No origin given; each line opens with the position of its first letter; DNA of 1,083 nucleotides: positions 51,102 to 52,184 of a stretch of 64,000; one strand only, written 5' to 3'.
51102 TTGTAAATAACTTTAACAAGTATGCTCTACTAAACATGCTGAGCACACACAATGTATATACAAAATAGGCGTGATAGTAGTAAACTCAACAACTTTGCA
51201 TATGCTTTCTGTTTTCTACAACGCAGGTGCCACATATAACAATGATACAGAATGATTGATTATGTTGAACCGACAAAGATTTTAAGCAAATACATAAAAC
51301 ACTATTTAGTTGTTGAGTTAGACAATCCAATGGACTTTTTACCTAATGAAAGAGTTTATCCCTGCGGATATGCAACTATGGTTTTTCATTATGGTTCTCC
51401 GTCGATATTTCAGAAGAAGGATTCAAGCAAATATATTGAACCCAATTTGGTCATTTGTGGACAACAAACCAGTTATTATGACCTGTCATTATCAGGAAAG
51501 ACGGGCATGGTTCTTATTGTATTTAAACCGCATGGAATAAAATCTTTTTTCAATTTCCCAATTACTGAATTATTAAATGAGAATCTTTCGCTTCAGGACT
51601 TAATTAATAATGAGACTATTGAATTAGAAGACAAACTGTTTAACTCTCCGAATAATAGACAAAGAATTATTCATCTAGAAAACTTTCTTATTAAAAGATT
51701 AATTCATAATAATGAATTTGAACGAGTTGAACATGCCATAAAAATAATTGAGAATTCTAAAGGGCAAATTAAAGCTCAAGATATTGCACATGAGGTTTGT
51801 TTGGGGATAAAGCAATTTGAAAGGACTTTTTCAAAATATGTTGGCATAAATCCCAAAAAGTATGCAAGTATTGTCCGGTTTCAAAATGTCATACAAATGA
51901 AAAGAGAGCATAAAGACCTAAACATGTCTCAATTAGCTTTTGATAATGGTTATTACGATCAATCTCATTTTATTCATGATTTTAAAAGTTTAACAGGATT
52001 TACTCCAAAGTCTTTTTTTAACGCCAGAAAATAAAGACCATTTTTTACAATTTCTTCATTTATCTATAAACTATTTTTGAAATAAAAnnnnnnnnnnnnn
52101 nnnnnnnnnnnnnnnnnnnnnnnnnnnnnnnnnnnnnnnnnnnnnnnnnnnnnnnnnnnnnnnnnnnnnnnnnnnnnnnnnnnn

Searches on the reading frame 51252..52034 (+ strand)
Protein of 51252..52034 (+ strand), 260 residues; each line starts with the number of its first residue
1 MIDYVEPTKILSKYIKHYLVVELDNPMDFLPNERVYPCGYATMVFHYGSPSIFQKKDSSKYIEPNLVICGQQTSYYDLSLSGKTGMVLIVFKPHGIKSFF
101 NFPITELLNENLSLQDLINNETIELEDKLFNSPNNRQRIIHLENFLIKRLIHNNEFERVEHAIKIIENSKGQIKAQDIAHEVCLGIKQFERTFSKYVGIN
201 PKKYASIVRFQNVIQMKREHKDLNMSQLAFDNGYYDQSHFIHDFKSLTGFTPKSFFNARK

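Call 19: find_encoding_contigs(protein=window:51252-52034:+, flank=10000, max_places=10)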
Protein window:51252-52034:+ (260 aa): 4 contigs read that carry it; 3 places shown.
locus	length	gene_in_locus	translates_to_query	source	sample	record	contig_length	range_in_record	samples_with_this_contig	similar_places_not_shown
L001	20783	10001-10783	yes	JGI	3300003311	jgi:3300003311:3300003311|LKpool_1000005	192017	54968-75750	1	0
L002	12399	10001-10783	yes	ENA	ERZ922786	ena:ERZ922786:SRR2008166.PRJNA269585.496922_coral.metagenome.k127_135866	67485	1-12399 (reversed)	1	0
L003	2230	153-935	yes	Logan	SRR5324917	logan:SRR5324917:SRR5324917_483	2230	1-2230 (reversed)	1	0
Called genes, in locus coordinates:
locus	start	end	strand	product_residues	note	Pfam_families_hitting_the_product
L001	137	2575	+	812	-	PF13895:Ig_2 (weak), PF13927:Ig_3 (weak), PF00028:Cadherin (faint), PF18962:Por_Secre_tail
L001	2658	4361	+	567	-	PF12833:HTH_18, PF00165:HTH_AraC (weak)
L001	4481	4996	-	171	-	PF00583:Acetyltransf_1, PF13673:Acetyltransf_10 (weak), PF13508:Acetyltransf_7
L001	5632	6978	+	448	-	PF01554:MatE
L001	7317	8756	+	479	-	PF00144:Beta-lactamase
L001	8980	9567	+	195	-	-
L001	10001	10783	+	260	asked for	PF20240:DUF6597, PF12833:HTH_18, PF00165:HTH_AraC (weak)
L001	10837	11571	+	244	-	PF08713:DNA_alkylation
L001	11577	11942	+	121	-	-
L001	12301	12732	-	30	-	-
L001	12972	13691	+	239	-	-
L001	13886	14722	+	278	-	PF22200:ExsA_N, PF00165:HTH_AraC, PF12833:HTH_18, PF00165:HTH_AraC (weak)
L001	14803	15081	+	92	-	-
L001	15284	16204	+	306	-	PF00106:adh_short, PF08659:KR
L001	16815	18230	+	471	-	PF00282:Pyridoxal_deC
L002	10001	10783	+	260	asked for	PF20240:DUF6597, PF12833:HTH_18, PF00165:HTH_AraC (weak)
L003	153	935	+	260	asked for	PF20240:DUF6597, PF12833:HTH_18, PF00165:HTH_AraC (weak)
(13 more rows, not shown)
